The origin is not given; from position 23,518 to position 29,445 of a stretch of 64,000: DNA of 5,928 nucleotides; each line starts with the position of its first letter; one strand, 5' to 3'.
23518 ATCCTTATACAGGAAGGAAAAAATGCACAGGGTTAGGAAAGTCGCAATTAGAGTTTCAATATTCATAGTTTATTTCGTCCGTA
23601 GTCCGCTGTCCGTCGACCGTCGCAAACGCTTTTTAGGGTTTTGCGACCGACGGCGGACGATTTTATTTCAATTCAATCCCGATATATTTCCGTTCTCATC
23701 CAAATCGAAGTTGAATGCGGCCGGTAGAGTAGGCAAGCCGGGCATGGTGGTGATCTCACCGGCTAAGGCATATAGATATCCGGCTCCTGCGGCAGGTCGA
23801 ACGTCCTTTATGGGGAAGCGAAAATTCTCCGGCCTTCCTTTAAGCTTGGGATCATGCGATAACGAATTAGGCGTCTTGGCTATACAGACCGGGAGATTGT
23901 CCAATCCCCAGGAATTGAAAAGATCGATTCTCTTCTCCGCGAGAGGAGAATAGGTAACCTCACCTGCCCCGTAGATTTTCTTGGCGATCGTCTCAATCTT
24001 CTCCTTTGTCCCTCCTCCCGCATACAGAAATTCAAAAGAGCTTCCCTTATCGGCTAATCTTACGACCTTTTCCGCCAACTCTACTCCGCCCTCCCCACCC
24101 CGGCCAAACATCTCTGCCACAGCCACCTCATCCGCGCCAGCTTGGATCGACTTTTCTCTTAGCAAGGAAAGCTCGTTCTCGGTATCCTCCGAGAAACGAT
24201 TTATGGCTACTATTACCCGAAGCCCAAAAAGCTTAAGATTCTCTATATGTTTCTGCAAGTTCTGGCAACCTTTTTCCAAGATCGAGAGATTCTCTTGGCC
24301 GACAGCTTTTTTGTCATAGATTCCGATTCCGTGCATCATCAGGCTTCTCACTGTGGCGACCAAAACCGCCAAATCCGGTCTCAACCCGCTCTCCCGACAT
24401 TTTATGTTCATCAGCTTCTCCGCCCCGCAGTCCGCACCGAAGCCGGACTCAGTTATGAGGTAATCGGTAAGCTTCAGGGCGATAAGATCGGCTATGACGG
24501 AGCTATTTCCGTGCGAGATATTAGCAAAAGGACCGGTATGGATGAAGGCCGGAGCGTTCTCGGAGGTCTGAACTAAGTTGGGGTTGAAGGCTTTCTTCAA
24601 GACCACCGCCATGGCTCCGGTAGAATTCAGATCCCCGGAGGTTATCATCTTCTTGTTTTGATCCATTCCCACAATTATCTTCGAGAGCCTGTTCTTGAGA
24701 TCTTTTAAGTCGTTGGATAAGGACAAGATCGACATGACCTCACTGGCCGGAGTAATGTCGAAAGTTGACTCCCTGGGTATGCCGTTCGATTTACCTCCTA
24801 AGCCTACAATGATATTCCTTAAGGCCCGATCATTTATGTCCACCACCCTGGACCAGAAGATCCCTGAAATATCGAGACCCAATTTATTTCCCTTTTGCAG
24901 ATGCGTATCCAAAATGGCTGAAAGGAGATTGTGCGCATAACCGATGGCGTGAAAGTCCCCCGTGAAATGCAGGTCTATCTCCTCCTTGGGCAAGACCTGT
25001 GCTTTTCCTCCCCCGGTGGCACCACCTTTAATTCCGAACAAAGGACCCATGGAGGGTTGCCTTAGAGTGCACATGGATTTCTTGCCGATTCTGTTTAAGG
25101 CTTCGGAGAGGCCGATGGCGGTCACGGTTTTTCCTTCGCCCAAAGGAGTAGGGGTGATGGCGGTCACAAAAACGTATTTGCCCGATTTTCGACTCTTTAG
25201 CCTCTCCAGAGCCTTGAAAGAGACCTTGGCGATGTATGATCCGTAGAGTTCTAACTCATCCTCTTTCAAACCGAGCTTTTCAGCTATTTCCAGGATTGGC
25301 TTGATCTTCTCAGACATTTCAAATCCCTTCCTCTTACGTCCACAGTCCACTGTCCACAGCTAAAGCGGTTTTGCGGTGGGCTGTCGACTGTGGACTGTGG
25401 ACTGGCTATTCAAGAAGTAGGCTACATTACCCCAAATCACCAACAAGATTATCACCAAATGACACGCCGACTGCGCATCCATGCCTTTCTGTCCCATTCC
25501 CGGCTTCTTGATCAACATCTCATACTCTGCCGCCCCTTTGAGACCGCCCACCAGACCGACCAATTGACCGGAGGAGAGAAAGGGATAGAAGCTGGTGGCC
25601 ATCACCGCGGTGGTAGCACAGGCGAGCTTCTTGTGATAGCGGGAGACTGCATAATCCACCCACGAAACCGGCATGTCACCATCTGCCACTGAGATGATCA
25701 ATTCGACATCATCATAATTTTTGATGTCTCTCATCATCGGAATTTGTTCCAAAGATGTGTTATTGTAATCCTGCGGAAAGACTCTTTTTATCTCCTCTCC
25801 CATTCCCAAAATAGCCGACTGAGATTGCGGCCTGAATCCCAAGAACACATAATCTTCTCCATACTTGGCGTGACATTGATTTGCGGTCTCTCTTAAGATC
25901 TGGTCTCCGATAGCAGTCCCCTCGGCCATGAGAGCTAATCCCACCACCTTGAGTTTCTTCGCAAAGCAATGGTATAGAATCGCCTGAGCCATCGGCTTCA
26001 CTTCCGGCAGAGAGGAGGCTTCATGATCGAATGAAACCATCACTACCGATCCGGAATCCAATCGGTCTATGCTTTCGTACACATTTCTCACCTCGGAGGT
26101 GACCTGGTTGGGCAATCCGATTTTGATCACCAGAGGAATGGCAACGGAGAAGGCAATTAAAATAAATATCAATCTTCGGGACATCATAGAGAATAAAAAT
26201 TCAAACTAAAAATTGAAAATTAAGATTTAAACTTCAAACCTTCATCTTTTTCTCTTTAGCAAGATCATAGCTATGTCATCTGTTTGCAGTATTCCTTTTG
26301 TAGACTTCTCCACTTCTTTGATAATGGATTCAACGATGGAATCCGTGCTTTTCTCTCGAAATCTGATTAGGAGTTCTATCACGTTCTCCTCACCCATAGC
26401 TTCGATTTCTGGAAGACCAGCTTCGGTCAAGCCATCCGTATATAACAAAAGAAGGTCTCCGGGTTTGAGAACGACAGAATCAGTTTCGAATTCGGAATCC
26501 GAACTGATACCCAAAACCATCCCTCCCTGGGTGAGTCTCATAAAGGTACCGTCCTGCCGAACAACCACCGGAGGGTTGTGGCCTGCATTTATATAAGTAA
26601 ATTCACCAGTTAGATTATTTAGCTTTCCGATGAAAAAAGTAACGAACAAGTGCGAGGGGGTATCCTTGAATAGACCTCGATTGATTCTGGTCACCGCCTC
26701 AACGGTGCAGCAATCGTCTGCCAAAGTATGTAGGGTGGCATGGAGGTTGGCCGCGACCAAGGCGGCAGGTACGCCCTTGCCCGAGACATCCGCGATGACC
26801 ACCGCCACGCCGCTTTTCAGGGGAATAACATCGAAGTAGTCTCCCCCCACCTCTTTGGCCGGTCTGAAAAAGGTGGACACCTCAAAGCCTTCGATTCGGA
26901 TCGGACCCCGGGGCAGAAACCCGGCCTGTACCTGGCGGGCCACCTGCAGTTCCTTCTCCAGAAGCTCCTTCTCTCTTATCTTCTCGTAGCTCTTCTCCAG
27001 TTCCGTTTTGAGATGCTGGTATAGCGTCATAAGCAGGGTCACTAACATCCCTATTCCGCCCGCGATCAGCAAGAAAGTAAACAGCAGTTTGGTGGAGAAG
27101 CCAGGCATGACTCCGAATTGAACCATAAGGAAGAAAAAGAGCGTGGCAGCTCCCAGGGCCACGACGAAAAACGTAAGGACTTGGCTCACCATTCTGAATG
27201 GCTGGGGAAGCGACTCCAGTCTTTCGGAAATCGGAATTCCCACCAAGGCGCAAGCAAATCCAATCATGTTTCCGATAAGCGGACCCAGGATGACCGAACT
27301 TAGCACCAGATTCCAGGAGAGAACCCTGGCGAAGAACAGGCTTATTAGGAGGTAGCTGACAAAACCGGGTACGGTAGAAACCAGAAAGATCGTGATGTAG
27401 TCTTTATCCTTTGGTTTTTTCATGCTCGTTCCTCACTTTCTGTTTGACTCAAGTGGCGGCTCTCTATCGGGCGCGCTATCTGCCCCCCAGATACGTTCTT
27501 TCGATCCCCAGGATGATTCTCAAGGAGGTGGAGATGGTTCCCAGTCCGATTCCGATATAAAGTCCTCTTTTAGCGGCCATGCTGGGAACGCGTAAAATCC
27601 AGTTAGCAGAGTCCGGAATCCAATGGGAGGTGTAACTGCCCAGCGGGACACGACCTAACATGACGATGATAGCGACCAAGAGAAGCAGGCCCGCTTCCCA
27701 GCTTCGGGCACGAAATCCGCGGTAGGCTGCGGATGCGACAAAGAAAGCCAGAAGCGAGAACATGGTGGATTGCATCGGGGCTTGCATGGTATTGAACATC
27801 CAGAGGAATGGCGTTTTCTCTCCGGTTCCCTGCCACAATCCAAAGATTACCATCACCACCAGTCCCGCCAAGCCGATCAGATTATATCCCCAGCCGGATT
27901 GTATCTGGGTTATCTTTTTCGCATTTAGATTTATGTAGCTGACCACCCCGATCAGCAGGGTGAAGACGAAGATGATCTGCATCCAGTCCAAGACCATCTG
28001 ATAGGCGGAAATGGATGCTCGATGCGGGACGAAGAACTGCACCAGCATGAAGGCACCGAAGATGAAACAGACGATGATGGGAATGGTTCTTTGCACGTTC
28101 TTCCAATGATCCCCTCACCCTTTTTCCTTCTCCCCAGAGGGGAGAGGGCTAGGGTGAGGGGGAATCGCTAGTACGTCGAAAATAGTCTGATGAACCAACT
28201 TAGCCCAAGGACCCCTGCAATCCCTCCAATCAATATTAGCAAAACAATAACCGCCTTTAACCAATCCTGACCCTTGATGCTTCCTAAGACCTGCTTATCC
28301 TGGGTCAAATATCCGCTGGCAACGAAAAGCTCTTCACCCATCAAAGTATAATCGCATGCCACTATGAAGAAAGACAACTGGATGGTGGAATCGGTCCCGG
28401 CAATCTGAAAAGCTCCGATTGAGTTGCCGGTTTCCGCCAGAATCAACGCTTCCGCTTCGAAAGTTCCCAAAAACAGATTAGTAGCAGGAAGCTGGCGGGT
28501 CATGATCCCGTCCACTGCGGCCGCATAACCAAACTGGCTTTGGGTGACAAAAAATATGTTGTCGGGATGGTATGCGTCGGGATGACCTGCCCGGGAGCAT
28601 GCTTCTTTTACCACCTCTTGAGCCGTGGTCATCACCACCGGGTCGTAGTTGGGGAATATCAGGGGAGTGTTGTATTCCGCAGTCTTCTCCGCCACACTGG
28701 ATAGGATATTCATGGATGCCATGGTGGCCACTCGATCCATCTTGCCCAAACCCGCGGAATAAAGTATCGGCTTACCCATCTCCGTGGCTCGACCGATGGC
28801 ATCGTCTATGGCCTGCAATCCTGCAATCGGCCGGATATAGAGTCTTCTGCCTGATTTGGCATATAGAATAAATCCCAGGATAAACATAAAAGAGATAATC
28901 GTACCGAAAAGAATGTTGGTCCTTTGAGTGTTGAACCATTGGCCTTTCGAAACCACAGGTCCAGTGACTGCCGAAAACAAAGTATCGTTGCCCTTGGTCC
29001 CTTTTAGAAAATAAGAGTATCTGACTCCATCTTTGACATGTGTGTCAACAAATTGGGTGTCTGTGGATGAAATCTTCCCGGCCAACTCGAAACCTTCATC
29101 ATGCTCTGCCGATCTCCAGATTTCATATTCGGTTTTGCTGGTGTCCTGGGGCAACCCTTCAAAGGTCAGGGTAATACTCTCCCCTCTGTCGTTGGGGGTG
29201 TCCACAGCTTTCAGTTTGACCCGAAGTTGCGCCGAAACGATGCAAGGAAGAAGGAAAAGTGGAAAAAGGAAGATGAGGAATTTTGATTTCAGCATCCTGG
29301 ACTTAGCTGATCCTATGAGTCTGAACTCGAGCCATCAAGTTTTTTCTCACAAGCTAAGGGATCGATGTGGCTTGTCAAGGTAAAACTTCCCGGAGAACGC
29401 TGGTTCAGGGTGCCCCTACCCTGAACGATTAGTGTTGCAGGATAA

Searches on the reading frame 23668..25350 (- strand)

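Call 63: search_protein_families(library=pfam, proteins=[window:23668-25350:-], max_evalue=0.00001)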
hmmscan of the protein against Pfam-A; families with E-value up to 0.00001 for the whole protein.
window:23668-25350:- (560 aa): 1 family
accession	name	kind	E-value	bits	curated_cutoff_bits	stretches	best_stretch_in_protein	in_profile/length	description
PF01268.25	FTHFS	-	2.2e-240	799.1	27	1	13-559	9-555/556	Formate--tetrahydrofolate ligase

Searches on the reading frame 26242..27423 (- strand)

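Call 63: search_protein_families(library=pfam, proteins=[window:26242-27423:-], max_evalue=0.00001)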
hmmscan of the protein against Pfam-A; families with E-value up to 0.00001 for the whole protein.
window:26242-27423:- (393 aa): 1 family
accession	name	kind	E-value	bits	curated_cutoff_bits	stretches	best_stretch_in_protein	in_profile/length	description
PF07228.17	SpoIIE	-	1.3e-48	165.9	25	1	205-391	4-191/192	Stage II sporulation protein E (SpoIIE)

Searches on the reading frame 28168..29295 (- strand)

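Call 40: search_protein_families(library=pfam, proteins=[window:28168-29295:-], max_evalue=0.001)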
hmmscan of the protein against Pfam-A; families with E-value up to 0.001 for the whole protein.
window:28168-29295:- (375 aa): 1 family
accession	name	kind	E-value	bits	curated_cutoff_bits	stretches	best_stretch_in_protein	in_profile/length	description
PF20539.3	DUF6754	-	1e-106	356.2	27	1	117-371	2-256/257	Domain of unknown function (DUF6754)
